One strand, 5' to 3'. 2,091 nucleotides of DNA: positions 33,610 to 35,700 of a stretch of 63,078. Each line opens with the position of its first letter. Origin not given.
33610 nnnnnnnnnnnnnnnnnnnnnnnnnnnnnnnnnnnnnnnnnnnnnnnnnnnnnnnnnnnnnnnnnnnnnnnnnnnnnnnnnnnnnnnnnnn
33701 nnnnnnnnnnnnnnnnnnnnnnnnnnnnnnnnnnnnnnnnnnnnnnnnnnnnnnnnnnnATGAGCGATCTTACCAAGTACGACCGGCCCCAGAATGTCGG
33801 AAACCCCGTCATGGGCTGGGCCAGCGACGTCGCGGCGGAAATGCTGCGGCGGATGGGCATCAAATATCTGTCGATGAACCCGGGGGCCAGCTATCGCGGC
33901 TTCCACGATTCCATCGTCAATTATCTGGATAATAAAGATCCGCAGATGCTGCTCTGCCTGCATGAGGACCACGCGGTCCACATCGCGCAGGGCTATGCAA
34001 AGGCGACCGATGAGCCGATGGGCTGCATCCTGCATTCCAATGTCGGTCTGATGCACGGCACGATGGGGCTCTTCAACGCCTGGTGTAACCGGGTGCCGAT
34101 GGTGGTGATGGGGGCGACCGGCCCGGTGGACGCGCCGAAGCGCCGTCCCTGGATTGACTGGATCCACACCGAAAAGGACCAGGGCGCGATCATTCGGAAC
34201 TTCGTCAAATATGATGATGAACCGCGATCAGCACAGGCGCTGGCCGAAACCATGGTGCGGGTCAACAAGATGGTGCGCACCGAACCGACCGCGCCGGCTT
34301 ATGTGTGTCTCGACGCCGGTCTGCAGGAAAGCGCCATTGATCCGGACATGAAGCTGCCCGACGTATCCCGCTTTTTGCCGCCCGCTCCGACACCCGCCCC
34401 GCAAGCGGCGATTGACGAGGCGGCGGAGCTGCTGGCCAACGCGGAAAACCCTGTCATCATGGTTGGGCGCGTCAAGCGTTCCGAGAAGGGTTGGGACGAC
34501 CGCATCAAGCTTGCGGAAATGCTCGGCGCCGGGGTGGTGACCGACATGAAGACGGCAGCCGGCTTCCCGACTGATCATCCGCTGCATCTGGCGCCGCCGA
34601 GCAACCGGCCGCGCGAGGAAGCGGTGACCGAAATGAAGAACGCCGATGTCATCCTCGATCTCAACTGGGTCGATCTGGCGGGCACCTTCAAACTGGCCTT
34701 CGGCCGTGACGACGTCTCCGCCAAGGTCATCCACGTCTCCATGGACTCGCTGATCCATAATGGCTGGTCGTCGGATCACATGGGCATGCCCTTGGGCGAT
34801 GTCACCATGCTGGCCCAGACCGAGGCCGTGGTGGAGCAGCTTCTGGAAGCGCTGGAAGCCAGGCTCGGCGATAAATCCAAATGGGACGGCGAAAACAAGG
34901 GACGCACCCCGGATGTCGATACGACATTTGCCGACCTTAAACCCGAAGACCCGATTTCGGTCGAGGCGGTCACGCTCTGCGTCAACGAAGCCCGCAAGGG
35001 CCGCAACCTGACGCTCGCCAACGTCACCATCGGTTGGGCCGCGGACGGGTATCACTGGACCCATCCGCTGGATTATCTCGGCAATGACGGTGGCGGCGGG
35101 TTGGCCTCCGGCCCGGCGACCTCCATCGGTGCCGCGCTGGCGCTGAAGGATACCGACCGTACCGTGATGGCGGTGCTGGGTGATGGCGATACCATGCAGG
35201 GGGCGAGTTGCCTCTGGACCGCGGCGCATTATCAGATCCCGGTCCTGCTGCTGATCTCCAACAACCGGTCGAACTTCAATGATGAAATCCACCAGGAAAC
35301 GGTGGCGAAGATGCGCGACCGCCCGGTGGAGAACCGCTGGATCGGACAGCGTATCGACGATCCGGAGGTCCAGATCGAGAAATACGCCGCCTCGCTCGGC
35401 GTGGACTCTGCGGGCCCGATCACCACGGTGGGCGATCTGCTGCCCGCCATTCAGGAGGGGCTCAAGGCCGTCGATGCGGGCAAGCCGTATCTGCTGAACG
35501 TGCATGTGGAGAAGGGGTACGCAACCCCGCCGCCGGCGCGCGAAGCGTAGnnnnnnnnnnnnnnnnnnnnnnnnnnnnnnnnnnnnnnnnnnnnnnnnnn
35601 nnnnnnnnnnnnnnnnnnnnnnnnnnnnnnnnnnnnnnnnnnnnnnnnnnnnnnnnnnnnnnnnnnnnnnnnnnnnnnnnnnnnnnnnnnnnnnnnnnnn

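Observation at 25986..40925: Six ThDP-dependent enzymes in 15 kb (seven in the window), five from one divergent subfamily in two tandem pairs plus a singleton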

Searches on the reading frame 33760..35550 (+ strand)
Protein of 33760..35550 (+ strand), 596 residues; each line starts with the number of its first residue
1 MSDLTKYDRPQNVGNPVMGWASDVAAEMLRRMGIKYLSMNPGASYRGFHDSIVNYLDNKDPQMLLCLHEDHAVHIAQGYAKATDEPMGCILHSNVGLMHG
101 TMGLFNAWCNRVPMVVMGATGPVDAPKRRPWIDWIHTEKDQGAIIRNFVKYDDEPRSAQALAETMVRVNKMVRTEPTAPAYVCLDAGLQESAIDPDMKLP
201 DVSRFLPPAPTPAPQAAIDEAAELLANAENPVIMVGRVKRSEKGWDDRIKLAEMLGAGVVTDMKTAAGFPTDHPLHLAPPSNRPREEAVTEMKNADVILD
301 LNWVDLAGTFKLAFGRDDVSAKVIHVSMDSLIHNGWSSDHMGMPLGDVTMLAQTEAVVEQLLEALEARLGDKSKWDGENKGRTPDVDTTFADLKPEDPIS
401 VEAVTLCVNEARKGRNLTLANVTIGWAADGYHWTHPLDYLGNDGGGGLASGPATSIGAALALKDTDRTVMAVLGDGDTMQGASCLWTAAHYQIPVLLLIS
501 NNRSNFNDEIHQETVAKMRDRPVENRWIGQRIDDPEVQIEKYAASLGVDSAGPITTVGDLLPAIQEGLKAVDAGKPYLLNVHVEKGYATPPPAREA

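Call 3: search_protein_families(library=pfam, proteins=[window:33760-35550:+])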
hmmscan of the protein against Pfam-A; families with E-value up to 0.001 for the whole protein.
window:33760-35550:+ (596 aa): 3 families
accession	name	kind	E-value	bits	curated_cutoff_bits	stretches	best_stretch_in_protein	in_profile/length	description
PF02776.23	TPP_enzyme_N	-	1.9e-19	70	26.8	1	21-127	3-106/119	Thiamine pyrophosphate enzyme, N-terminal TPP binding domain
PF02775.26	TPP_enzyme_C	-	2.9e-18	66.6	21.9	1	425-581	7-151/151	Thiamine pyrophosphate enzyme, C-terminal TPP binding domain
PF00205.28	TPP_enzyme_M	-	8.2e-13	48.7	30.4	1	218-330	1-113/137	Thiamine pyrophosphate enzyme, central domain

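Call 4: search_protein_families(library=ncbifam, proteins=[window:33760-35550:+])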
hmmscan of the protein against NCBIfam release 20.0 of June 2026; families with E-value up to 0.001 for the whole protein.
window:33760-35550:+ (596 aa): 52 families (the best 25 are shown)
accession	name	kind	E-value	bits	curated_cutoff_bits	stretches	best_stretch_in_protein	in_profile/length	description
NF006203.0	PRK08327.1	equivalog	2.2e-64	217.9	456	1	23-585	13-570/571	thiamine pyrophosphate-requiring protein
NF005485.1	PRK07092.1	equivalog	3e-42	145.1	493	1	23-584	5-519/523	benzoylformate decarboxylase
NF006122.0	PRK08266.1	subfamily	7e-35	120.5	571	1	22-588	7-529/543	hypothetical protein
TIGR00118.1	acolac_lg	equivalog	2.4e-34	118.7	538.35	1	23-585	5-536/557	biosynthetic-type acetolactate synthase large subunit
NF005039.0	PRK06456.1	equivalog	1.2e-31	109.9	868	1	22-504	5-477/572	acetolactate synthase large subunit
NF004919.0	PRK06276.1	equivalog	2.4e-30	105.4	866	1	26-587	8-542/582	acetolactate synthase large subunit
NF004807.0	PRK06154.1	equivalog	1.5e-29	103.1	607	2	22-372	23-348/565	thiamine pyrophosphate-requiring protein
TIGR03457.1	sulphoacet_xsc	equivalog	4.8e-29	101.2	676.4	2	63-302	42-270/579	sulfoacetaldehyde acetyltransferase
NF004710.0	PRK06048.1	equivalog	2.2e-28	99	976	1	26-585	15-539/561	acetolactate synthase large subunit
NF005760.0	PRK07586.1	equivalog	3.1e-28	99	363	2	347-569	293-503/514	acetolactate synthase large subunit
NF005712.0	PRK07524.1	subfamily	3.4e-28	98.4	500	1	64-584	44-530/536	5-guanidino-2-oxopentanoate decarboxylase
NF006052.0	PRK08199.1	subfamily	2.5e-27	95.4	539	1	22-589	11-543/559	thiamine pyrophosphate protein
NF005713.0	PRK07525.1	subfamily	1.4e-26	93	620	1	63-302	46-274/592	sulfoacetaldehyde acetyltransferase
NF006016.1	PRK08155.1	equivalog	1.7e-24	86.2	870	1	24-504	8-465/554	acetolactate synthase large subunit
NF004516.0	PRK05858.1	equivalog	3.7e-23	81.9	587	1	20-585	12-537/548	acetolactate synthase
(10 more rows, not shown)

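Call 5: find_encoding_contigs(protein=window:33760-35550:+, flank=10000, max_places=6)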
Protein window:33760-35550:+ (596 aa): 5 contigs read that carry it; 5 places shown.
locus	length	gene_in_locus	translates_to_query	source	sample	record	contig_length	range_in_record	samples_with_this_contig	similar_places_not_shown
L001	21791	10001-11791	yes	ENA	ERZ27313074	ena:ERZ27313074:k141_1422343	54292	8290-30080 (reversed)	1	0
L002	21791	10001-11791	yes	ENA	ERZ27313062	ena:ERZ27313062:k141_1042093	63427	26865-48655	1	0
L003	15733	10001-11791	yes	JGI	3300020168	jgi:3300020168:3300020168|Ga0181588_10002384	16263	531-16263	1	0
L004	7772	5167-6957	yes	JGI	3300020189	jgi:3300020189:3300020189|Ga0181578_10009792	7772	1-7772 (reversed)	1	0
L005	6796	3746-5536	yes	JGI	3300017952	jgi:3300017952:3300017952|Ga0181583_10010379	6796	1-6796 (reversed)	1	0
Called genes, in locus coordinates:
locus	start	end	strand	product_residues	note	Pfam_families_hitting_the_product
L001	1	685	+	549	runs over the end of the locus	PF20695:UbiD_N (weak), PF01977:UbiD, PF20696:UbiD_C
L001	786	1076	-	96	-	-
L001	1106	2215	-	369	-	PF02423:OCD_Mu_crystall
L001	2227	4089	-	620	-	PF02776:TPP_enzyme_N, PF02775:TPP_enzyme_C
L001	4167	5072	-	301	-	PF00126:HTH_1, PF03466:LysR_substrate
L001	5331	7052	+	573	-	PF02776:TPP_enzyme_N, PF00205:TPP_enzyme_M, PF02775:TPP_enzyme_C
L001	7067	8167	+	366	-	PF01070:FMN_dh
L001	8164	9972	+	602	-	PF02776:TPP_enzyme_N, PF00205:TPP_enzyme_M, PF02775:TPP_enzyme_C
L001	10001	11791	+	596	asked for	PF02776:TPP_enzyme_N, PF00205:TPP_enzyme_M, PF02775:TPP_enzyme_C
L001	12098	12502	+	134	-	PF00903:Glyoxalase, PF13669:Glyoxalase_4 (faint), PF18029:Glyoxalase_6 (faint)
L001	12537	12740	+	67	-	-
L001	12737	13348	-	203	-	-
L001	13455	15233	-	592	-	PF02776:TPP_enzyme_N, PF00205:TPP_enzyme_M (weak), PF02775:TPP_enzyme_C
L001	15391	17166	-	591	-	PF02776:TPP_enzyme_N, PF02775:TPP_enzyme_C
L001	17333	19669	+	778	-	PF01315:Ald_Xan_dh_C, PF02738:MoCoBD_1, PF20256:MoCoBD_2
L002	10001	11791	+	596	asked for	PF02776:TPP_enzyme_N, PF00205:TPP_enzyme_M, PF02775:TPP_enzyme_C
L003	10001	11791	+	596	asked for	PF02776:TPP_enzyme_N, PF00205:TPP_enzyme_M, PF02775:TPP_enzyme_C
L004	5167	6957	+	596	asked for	PF02776:TPP_enzyme_N, PF00205:TPP_enzyme_M, PF02775:TPP_enzyme_C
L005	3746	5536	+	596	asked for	PF02776:TPP_enzyme_N, PF00205:TPP_enzyme_M, PF02775:TPP_enzyme_C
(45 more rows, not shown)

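Call 10: search_solved_structures(query=window:33760-35550:+, max_evalue=0.00001)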
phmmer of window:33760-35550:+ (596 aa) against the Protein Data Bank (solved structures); distinct sequences matched with E-value up to 0.00001: 119 (the best 60 are shown).
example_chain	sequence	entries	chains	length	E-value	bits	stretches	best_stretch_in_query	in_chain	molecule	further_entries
3e9y_A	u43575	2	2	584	1.4e-23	86.5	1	22-581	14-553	Acetolactate synthase, chloroplastic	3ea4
4k9o_A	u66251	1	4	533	2.3e-23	85.8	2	26-276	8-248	Benzoylformate decarboxylase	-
4mzx_A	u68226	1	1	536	2.5e-23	85.7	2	25-276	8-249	Benzoylformate decarboxlyase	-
2fn3_A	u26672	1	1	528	2.5e-23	85.7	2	25-276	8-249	Benzoylformate decarboxylase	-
7stq_A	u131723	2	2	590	3.6e-23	85.1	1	22-581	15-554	Acetolactate synthase, chloroplastic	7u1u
7u25_A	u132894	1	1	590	3.6e-23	85.1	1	22-581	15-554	Acetolactate synthase, chloroplastic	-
1pi3_A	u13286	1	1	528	4.1e-23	85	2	25-276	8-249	Benzoylformate decarboxylase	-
4q9d_A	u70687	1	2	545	4.2e-23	84.9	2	22-279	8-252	Benzoylformate decarboxylase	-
9v6f_A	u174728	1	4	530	4.4e-23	84.8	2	25-276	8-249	Benzoylformate decarboxylase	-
2v3w_A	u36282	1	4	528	5e-23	84.7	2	25-276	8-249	BENZOYLFORMATE DECARBOXYLASE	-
4gpe_A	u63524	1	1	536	5e-23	84.7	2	25-276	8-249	Benzoylformate decarboxylase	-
6u9h_A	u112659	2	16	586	5e-23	84.7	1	22-581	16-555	Acetolactate synthase, chloroplastic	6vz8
1ybh_A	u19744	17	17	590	5.2e-23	84.6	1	22-581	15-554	Acetolactate synthase, chloroplast | Acetolactate synthase | Acetolactate synthase, chloroplastic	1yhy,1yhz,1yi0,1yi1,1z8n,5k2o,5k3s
8et5_A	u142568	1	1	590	5.2e-23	84.6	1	22-581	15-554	Acetolactate synthase, chloroplastic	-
5dei_A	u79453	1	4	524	5.6e-23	84.5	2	26-276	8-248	Benzoylformate decarboxylase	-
6qsi_A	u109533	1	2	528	3.9e-20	75.1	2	26-275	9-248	Benzoylformate decarboxylase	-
7orx_AAA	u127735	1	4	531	4.4e-20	74.9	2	18-275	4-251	Probable benzoylformate decarboxylase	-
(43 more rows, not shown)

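Call 13: find_homologous_proteins(query=window:33760-35550:+, max_evalue=1e-30)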
Query window:33760-35550:+ (596 aa): 7937 proteins with E <= 1e-30 among 8000 candidates; the best 120 are listed.
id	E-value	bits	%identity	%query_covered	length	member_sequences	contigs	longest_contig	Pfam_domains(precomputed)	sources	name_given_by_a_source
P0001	0.0e+0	1372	99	100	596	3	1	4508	PF02775.27,PF02776.24,PF00205.29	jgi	-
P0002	0.0e+0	1258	89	100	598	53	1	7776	PF02775.27,PF02776.24,PF00205.29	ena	-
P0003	0.0e+0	1251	89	100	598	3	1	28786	PF02775.27,PF02776.24,PF00205.29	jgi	jgi:thiamine pyrophosphate-dependent acetolactate synthase large subunit-like protein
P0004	0.0e+0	1207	86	100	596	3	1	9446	PF02775.27,PF02776.24,PF00205.29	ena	-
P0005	0.0e+0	1183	85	100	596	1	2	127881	PF02775.27,PF02776.24,PF00205.29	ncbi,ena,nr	ncbi:MAG: thiamine pyrophosphate-binding protein [Alphaproteobacteria bacterium]|nr:thiamine pyropho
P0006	0.0e+0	1176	84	100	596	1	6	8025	PF02775.27,PF02776.24,PF00205.29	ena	-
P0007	0.0e+0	1171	84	100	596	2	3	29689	PF02775.27,PF02776.24,PF00205.29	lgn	-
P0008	0.0e+0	1171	84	100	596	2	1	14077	PF02775.27,PF02776.24,PF00205.29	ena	-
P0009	0.0e+0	1171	84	100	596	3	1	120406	PF02775.27,PF02776.24,PF00205.29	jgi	jgi:thiamine pyrophosphate-dependent acetolactate synthase large subunit-like protein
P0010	0.0e+0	1170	83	100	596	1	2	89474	PF02775.27,PF02776.24,PF00205.29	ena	-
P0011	0.0e+0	1168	83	100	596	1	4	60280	PF02775.27,PF02776.24,PF00205.29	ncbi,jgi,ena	-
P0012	0.0e+0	1165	84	100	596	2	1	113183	PF02775.27,PF02776.24,PF00205.29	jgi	jgi:thiamine pyrophosphate-dependent acetolactate synthase large subunit-like protein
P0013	0.0e+0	1164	83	100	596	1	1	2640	PF02775.27,PF02776.24,PF00205.29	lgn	-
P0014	0.0e+0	1160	82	100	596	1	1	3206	PF02775.27,PF02776.24,PF00205.29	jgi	-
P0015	0.0e+0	1160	83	100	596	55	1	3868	PF02775.27,PF02776.24,PF00205.29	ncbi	-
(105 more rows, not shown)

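Call 16: find_related_loci(query=A2, collection=genome_contigs, flank=10000)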
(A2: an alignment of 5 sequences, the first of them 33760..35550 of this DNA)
Query A2 (596 aa) in genome_contigs; peptide patterns used: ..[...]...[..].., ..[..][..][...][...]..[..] (x = any residue, [..] = any of these).
600 stretches matched a pattern (row limit reached: there are more); 595 encode a relative of the query (tblastn E <= 1e-3); the best 80 are kept; 80 distinct loci.
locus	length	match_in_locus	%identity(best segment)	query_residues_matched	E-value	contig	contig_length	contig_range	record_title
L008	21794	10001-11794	89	1-596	0e+0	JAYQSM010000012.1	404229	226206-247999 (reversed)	MAG: Rhodospirillaceae bacterium isolate SD3109_NP_metabta_bins_sspec.tsv.257 contig_3734_pilon, whole genome shotgun se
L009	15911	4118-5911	90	1-596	0e+0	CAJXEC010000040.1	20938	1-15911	MAG TPA_asm: uncultured Rhodospirillaceae bacterium isolate ERR599138_bin.95_MetaBAT_v2.12.1_MAG genome assembly, contig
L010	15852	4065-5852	86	1-596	0e+0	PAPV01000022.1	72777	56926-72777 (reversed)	MAG: Rhodospirillaceae bacterium isolate SP154 MHASMcontig_493796, whole genome shotgun sequence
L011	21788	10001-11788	84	1-596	0e+0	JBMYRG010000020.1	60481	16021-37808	MAG: Alphaproteobacteria bacterium isolate ME_XS_2303_bin_60 ME_XS_2303_bin_60_19, whole genome shotgun sequence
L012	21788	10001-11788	85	1-596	0e+0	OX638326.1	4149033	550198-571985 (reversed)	MAG: uncultured Alphaproteobacteria bacterium isolate 36580269-0a0b-41f5-a0f3-8f7859907d82 genome assembly, chromosome:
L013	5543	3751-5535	79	2-596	0e+0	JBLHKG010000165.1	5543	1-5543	MAG: Alphaproteobacteria bacterium isolate 3300054698_176 Ga0535670_0034610, whole genome shotgun sequence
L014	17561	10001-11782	57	1-594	0e+0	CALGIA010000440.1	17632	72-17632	MAG TPA_asm: uncultured Rhodospirillaceae bacterium isolate ERR2206756_bin.142_CONCOCT_v1.1_MAG genome assembly, contig:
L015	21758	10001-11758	58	1-590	0e+0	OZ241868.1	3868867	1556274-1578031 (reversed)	MAG: Alphaproteobacteria bacterium isolate b4ae9bc1-5738-42e5-b173-7ca6ead8d003 genome assembly, chromosome: 1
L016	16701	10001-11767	57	1-590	0e+0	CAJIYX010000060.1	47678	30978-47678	MAG: Alphaproteobacteria bacterium UBA830 isolate FRAM18_bin083 genome assembly, contig: FRAM17_bin083-60, whole genome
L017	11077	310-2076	56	1-590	0e+0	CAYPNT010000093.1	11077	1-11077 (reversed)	MAG TPA_asm: uncultured Rhodospirillaceae bacterium isolate SRP077602_co4_777 genome assembly, contig: NODE_10991_length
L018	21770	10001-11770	54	1-594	0e+0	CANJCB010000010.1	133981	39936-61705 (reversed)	MAG: Rhodospirillales bacterium isolate RH-23may17-127 genome assembly, contig: RH-23may17-C794, whole genome shotgun se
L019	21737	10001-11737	51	8-588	0e+0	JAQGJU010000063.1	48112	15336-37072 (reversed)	MAG: Xanthobacteraceae bacterium isolate RYN_493 scaffold_1884864, whole genome shotgun sequence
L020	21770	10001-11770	52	4-594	0e+0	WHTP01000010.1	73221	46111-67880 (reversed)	MAG: Hyphomicrobiales bacterium isolate Dino_bin40 k141_161969_length_73221_cov_33.9051, whole genome shotgun sequence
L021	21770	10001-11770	52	1-594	0e+0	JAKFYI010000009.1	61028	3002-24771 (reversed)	MAG: Hyphomicrobiales bacterium isolate ND5_Bin_55_1 ND5_0000377, whole genome shotgun sequence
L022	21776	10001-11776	53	8-596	0e+0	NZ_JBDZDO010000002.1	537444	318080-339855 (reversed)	Xanthobacter sp. KR7-225 contig2, whole genome shotgun sequence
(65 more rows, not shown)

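Call 33: predict_structure(alignment_id=A3)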
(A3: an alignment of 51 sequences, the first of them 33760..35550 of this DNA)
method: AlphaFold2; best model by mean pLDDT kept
length: 596 residues; sequences in the alignment: 51
mean_pLDDT: 86.7   pTM: 0.91
mean pLDDT of the five models: 86.7, 86.1, 84.9, 84.6, 84.6
residues with pLDDT >= 90: 342; 70-90: 181; 50-70: 64; < 50: 9
segments of 3 or more residues with pLDDT < 50: 594-596
pLDDT, mean of each block of 10 residues (from residue 1): 71 79 96 94 83 90 89 93 94 65 86 89 72 55 75 92 97 93 89 93 93 96 98 94 97 98 91 93 87 97 89 87 93 59 85 95 97 93 76 94 92 92 81 93 68 95 95 87 92 96 72 76 63 78 95 97 97 96 73 45
secondary structure, 60 per line:
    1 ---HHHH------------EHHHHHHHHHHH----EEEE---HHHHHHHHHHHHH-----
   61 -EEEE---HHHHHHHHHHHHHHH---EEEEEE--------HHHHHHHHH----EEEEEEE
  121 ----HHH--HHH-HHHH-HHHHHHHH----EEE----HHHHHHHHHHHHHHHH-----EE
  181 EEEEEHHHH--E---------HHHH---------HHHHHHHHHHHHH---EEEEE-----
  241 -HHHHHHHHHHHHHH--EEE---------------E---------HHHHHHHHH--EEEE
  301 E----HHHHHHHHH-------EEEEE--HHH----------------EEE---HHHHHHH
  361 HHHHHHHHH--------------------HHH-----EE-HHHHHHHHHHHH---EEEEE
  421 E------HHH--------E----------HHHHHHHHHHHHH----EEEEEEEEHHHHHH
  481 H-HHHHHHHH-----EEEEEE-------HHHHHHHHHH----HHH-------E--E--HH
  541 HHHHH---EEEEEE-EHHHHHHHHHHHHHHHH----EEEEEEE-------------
elements in order: H4-7 H21-31 E36-39 H43-55 E62-65 H69-83 E87-92 H101-109 E114-120 H134-137 H139-146 E151-153 H158-173 E179-185 H186-189 H202-205 H215-227 E231-235 H242-255 E258-260 H286-294 E297-301 H306-314 E322-326 E348-350 H354-369 H401-412 E416-421 H450-462 E467-474 H475-481 H483-490 E496-501 H509-518 H539-545 E549-554 H557-572 E577-583
